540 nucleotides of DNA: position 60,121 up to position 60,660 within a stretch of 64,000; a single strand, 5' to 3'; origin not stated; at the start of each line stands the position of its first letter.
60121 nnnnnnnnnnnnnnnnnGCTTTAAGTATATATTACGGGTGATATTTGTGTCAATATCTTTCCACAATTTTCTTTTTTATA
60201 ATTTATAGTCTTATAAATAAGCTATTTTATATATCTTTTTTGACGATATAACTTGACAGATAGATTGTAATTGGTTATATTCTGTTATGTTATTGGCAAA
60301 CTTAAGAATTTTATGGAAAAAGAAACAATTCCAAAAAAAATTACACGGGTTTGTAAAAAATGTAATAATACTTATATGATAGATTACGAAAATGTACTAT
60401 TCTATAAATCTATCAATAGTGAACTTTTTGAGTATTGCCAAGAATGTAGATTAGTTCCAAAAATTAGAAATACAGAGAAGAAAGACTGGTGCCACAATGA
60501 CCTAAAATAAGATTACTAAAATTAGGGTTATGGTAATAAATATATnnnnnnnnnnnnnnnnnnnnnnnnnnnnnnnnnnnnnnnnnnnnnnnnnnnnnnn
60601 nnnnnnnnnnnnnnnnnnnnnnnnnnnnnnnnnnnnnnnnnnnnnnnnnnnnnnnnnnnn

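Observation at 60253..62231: Stand-alone copy of the family's N-terminal zinc-ribbon module directly upstream of paralog C, under a consensus promoter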

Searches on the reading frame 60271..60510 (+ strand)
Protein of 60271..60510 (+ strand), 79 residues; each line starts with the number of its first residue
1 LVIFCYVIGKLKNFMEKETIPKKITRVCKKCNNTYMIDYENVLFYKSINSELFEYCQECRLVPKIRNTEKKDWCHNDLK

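Call 4: search_protein_families(library=pfam, proteins=[window:60313-60510:+], max_evalue=1)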
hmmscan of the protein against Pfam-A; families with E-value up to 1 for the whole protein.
window:60313-60510:+ (65 aa): 1 family
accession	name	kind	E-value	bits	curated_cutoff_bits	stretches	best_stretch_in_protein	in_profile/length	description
PF24860.1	FdhE_C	-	0.082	13.6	27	1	14-57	3-49/82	FdhE, C-terminal domain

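Call 5: search_protein_families(library=ncbifam, proteins=[window:60313-60510:+], max_evalue=1)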
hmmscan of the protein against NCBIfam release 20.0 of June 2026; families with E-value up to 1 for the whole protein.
window:60313-60510:+ (65 aa): 0 families

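Call 7: find_homologous_proteins(query=window:60313-60510:+, max_evalue=0.01)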
Query window:60313-60510:+ (65 aa): 1 proteins with E <= 0.01 among 1 candidates.
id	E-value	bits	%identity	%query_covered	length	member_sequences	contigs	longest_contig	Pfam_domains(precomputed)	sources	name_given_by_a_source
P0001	3.5e-33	130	91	100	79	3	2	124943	-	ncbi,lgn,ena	-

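Call 9: find_encoding_contigs(protein=P0001, flank=6000, max_places=6)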
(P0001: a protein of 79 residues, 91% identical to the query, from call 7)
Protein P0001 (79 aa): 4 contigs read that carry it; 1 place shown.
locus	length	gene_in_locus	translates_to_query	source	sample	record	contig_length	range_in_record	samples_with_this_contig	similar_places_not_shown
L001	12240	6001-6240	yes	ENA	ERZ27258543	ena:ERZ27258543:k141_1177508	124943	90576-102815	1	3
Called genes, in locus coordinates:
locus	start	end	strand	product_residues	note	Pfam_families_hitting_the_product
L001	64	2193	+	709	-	PF01138:RNase_PH, PF00013:KH_1, PF00575:S1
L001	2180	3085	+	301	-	-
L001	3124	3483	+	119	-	PF01258:zf-dskA_traR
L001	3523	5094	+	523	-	PF05362:Lon_C (weak), PF13541:ChlI, PF00493:MCM (faint), PF01078:Mg_chelatase, PF07728:AAA_5 (faint), PF13335:Mg_chelatase_C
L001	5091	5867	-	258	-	PF01978:TrmB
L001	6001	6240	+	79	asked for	-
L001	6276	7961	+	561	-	-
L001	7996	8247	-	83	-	-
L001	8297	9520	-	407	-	PF01476:LysM, PF01551:Peptidase_M23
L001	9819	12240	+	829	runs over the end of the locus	-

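Call 23: list_cluster_members(proteins=[P0001, window:60271-60510:+, window:60313-60510:+])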
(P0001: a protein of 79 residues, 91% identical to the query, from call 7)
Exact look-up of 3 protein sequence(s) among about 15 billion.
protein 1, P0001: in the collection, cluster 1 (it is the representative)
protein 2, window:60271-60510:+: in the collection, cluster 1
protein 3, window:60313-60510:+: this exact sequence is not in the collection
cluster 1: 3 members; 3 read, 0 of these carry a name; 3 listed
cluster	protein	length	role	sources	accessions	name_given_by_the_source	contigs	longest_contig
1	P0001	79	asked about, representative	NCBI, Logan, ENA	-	-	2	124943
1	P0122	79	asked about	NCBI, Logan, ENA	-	-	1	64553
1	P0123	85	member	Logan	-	-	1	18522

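Call 25: find_encoding_contigs(protein=P0123, flank=8000, max_places=4)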
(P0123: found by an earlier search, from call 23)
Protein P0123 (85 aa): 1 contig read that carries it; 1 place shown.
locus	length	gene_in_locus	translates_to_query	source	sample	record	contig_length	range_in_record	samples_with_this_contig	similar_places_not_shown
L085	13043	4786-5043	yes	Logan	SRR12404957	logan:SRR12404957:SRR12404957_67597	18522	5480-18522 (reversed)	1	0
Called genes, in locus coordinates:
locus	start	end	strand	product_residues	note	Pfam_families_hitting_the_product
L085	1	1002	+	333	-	?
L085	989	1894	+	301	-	-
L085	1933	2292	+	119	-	PF01258:zf-dskA_traR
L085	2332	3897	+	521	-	PF05362:Lon_C (weak), PF13541:ChlI, PF07728:AAA_5 (faint), PF00493:MCM (faint), PF01078:Mg_chelatase, PF13335:Mg_chelatase_C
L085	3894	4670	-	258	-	PF01978:TrmB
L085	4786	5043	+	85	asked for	-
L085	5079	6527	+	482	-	-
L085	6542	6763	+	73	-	-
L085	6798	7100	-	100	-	-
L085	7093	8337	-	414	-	PF01476:LysM, PF01551:Peptidase_M23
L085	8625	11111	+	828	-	-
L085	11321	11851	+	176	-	-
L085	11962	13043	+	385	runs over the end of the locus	-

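Call 32: find_related_loci(query=A1, collection=metagenome_contigs, flank=4000)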
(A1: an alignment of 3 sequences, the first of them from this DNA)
Query A1 (65 aa) in metagenome_contigs; peptide patterns used: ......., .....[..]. (x = any residue, [..] = any of these).
600 stretches matched a pattern (row limit reached: there are more); 1 encode a relative of the query (tblastn E <= 1e-3); 1 distinct loci.
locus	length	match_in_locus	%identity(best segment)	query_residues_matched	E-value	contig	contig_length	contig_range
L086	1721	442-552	43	6-39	4e-7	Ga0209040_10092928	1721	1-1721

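Call 40: find_related_loci(query=A1, collection=viral_contigs, flank=4000)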
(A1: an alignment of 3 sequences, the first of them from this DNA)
Query A1 (65 aa) in viral_contigs; peptide patterns used: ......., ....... (x = any residue, [..] = any of these).
83 stretches matched a pattern, but none encodes a relative of the query by tblastn (E <= 1e-3).
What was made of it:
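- No viral hits (call 40).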

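Call 56: search_protein_representatives(protein=window:60313-60510:+)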
Query: 65 residues. Proteins with E-value up to 0.001 (for the whole library): 8; up to 1e-10: 3; up to 1e-30: 0. The best 8 are listed.
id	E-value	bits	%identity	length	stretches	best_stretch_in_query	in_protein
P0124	3.9e-22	93.6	62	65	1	1-65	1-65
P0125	2.3e-19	84.8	58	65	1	1-65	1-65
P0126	5.6e-13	64.7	55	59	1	8-65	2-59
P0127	8.1e-09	51.5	41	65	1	7-65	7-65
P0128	9.3e-06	41.9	36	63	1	10-64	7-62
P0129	9.4e-05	38.7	33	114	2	2-48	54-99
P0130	2.6e-04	37.4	35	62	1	5-64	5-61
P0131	4.9e-04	36.5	33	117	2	9-57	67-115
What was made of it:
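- A distinct family. phmmer against 1.84 billion representatives found six free-standing 59-65-aa proteins that match along essentially their whole length, E 4e-22 to 2.6e-4 (call 56). Generic free-standing zf_Tbcl proteins (P0129, P0131) score about as well against the window ORF (36-39 bits, call 56) as the large family's module does.
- Tried and rejected: The family appeared only in the exhaustive HMMER search (call 56).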

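Call 58: find_encoding_contigs(protein=P0124, flank=4000, max_places=3)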
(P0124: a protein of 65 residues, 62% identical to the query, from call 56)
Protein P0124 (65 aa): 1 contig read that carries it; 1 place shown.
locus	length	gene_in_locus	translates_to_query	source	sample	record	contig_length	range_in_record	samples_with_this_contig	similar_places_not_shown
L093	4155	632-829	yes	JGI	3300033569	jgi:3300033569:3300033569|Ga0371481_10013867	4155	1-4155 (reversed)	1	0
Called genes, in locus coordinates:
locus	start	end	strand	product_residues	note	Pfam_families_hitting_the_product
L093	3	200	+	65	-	?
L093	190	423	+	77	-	-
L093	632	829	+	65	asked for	-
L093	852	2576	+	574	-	-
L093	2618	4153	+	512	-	?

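Call 62: find_homologous_proteins(query=A4, max_evalue=0.01)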
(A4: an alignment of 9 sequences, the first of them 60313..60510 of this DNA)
Query A4 (9 sequences) (65 aa, profile of the alignment): 8 proteins with E <= 0.01 among 44 candidates.
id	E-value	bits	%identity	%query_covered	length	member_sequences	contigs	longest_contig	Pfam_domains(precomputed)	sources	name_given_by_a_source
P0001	1.5e-30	123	91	100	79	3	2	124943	-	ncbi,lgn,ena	-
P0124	5.2e-30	121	62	100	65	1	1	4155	-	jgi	-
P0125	3.0e-29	119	58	100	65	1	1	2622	-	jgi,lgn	jgi:hypothetical protein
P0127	1.3e-27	113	38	100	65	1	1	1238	-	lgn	-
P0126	3.3e-24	102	56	88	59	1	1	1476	-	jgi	jgi:RNase P subunit RPR2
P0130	1.2e-23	101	37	100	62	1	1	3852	-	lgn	-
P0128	5.6e-23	98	37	86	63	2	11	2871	-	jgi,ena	-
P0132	7.5e-23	98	52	100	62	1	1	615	-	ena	-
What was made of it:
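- The profile search adds P0132 (call 62).
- Tried and rejected: Treated as a generic zinc-ribbon mis-annotation (call 62).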

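Call 64: find_encoding_contigs(protein=P0130, flank=4000, max_places=3)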
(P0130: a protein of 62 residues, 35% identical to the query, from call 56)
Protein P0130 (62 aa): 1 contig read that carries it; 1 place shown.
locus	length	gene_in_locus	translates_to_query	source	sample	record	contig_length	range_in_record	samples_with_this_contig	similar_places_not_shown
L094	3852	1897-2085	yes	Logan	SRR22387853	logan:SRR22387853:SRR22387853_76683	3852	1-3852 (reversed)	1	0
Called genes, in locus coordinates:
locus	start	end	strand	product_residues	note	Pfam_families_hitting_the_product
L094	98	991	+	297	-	PF04055:Radical_SAM (weak)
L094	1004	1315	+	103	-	PF13186:SPASM (weak)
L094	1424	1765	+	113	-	-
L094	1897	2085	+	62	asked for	-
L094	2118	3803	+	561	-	-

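Call 65: find_encoding_contigs(protein=P0128, flank=4000, max_places=4)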
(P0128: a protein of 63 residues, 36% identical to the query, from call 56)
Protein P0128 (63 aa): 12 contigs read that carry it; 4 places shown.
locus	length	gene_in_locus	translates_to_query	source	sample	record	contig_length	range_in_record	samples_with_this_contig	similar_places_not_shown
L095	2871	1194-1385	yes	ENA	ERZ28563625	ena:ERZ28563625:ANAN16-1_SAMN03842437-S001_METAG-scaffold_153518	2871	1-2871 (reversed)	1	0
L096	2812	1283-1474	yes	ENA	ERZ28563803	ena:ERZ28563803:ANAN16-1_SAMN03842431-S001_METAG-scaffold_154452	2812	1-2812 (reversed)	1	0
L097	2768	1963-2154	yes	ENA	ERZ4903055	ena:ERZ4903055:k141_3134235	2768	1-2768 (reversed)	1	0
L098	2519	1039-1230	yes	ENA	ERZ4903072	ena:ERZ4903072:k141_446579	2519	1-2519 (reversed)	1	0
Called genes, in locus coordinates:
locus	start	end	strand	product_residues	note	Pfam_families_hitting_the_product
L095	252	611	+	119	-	-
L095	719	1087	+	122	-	-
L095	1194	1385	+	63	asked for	-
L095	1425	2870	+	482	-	?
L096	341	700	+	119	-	-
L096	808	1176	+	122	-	-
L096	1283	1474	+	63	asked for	-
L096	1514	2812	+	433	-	?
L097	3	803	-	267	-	?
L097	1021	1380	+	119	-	-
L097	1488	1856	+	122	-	-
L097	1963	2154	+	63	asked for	-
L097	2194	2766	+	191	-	?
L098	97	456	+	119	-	-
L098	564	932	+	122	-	-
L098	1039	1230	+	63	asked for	-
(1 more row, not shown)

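Call 66: find_encoding_contigs(protein=P0125, flank=4000, max_places=3)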
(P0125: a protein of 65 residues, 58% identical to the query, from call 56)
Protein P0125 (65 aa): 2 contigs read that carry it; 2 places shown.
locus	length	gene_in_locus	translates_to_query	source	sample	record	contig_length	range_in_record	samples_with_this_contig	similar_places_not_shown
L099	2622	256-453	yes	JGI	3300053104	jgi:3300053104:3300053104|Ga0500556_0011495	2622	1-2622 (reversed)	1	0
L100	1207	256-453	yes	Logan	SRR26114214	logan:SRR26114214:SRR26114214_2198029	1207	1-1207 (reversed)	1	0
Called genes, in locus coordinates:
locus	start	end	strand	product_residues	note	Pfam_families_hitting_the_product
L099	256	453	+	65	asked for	-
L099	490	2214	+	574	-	-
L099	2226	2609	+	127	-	-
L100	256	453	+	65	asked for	-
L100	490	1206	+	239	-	?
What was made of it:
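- The frame relation to the downstream gene is inconsistent across loci (coordinates in calls 58, 64-66).
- Tried and rejected: Programmed frameshift or read-through fusion with C. The frame relation differs between loci (coordinates in calls 58, 64-66).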

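Call 68: search_solved_structures(query=A4, max_evalue=10)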
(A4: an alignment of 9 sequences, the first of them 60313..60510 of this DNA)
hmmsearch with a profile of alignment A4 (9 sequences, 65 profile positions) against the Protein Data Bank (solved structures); distinct sequences matched with E-value up to 10: 11.
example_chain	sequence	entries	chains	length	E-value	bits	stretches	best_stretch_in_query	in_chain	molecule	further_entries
3a8y_C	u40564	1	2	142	0.06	16.6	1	14-46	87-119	BAG family molecular chaperone regulator 5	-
4xqq_A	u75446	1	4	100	0.13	15.5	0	15-33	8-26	Accessory gene regulator A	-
4xqj_A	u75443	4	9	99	0.13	15.5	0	15-33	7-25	Accessory gene regulator A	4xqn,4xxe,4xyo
3bs1_A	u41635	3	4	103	0.14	15.4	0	15-33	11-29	Accessory gene regulator protein A | Accessory gene regulator A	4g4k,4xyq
3zvz_B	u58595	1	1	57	0.14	15.3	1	13-46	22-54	E3 UBIQUITIN-PROTEIN LIGASE UHRF1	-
7zok_A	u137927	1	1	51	0.33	14.2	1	13-28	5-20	Adventurous gliding motility protein X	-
2lgg_A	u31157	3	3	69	0.49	13.6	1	13-46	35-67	E3 ubiquitin-protein ligase UHRF1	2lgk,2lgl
6iiw_A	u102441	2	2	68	0.49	13.6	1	13-46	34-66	E3 ubiquitin-protein ligase UHRF1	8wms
3asl_A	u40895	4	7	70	0.52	13.6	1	13-46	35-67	E3 ubiquitin-protein ligase UHRF1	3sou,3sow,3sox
8xv6_A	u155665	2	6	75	0.68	13.2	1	13-46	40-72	E3 ubiquitin-protein ligase UHRF1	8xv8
7uv5_A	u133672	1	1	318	2.2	11.6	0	16-53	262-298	Papain-like protease nsp3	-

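Call 77: predict_structure(alignment_id=A4)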
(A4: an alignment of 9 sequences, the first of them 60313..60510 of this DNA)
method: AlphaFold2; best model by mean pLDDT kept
length: 65 residues; sequences in the alignment: 9
mean_pLDDT: 65.7   pTM: 0.39
mean pLDDT of the five models: 65.7, 57.5, 55.8, 52.5, 51.8
residues with pLDDT >= 90: 0; 70-90: 29; 50-70: 25; < 50: 11
segments of 3 or more residues with pLDDT < 50: 53-58
pLDDT, mean of each block of 10 residues (from residue 1): 66 78 78 62 69 49 49
secondary structure, 60 per line:
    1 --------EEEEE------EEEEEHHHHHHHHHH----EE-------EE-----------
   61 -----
elements in order: E9-13 E20-24 H25-34
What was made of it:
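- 60352..60447 (+): Zinc-finger core, codons 14-45: C14-x2-C17 ... C42-x2-C45, with F30, Y31 and S33. AF2 predicts a hairpin at 9-13/20-24 and a helix at 25-34, pLDDT about 78 over residues 11-30 (call 77).
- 60484..60507 (+): C-terminal tail motif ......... The family consensus is [DE]-W-[CS]-x-N-P-[LF]-K-COOH. It is predicted disordered (call 77).
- On Pfam PF13451 zf_Tbcl: The second helix is not predicted and pLDDT is 65.7 (call 77).
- AF2 confidence for the small protein is modest (pLDDT 65.7, call 77).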

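Call 80: search_protein_families(library=padloc, proteins=[window:60313-60510:+, P0124, P0128], max_evalue=0.1)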
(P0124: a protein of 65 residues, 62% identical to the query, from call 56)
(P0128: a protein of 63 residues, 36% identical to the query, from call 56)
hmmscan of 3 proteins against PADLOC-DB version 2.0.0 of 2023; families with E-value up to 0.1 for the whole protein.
window:60313-60510:+ (65 aa): 0 families

P0124 (65 aa): 0 families

P0128 (63 aa): 0 families

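Call 81: search_protein_families(library=phrogs, proteins=[window:60313-60510:+, P0124, P0128], max_evalue=0.1)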
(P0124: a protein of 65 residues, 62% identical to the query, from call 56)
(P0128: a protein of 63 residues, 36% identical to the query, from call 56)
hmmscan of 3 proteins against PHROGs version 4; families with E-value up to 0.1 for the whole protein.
window:60313-60510:+ (65 aa): 1 family
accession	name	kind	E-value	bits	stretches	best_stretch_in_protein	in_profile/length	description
phrog_24673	-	DNA, RNA and nucleotide metabolism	0.085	13.7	1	23-64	156-197/234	restriction enzyme III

P0124 (65 aa): 2 families
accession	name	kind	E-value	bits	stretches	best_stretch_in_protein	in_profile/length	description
phrog_22392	-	unknown function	0.067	14.4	1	11-59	27-76/85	-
phrog_18715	-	unknown function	0.085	14.3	1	8-45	76-111/128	-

P0128 (63 aa): 4 families
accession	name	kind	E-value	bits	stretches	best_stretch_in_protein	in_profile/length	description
phrog_17873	-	unknown function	0.017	16.4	0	26-43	47-63/69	-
phrog_19852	-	unknown function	0.02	15.8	0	3-24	6-27/53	-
phrog_5133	-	unknown function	0.03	15.1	1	10-26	22-38/68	-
phrog_6081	-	unknown function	0.099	13.2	0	8-25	143-160/169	-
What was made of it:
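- Tried and rejected: No relatives in IMG/VR, and only chance-level PHROG hits for the small protein (calls 40, 81).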

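Call 82: search_protein_families(library=pfam, alignment_id=A4, max_evalue=1)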
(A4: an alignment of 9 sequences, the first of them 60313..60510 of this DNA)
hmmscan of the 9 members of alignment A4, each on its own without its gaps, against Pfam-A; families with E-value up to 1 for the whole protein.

A. member 1, window:60313-60510:+ (65 aa): 1 family
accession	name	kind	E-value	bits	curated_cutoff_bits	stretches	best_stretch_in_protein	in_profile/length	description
PF24860.1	FdhE_C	-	0.082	13.6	27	1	14-57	3-49/82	FdhE, C-terminal domain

B. families by the number of members that match (of 9 scanned): 27 families (the first 25 are shown)
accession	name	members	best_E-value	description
PF13451.12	zf_Tbcl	3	0.00012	Probable treble clef domain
PF08792.16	A2L_zn_ribbon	2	0.001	A2L zinc ribbon domain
PF24860.1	FdhE_C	2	0.082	FdhE, C-terminal domain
PF24455.1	DUF7571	2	0.083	Family of unknown function (DUF7571)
PF11708.13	Slu7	1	0.006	Pre-mRNA splicing Prp18-interacting factor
PF08772.16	Zn_ribbon_NOB1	1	0.0065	Nin one binding (NOB1) Zn-ribbon like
PF02085.21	Cytochrom_CIII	1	0.013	Class III cytochrome C family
PF11781.13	Zn_ribbon_RRN7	1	0.017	Zinc-finger of RNA-polymerase I-specific TFIIB, Rrn7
PF24734.1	DUF7685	1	0.027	Domain of unknown function (DUF7685)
PF19134.6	DUF5817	1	0.027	Domain of unknown function (DUF5817)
PF23546.1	Zn_ribbon_TOP3B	1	0.028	DNA topoisomerase 3-beta zinc ribbon domain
PF12898.13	Stc1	1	0.036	Stc1 domain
PF12773.13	DZR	1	0.051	Double zinc ribbon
PF01155.25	HypA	1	0.053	Hydrogenase/urease nickel incorporation, metallochaperone, hypA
PF14369.11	Zn_ribbon_19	1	0.057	zinc-ribbon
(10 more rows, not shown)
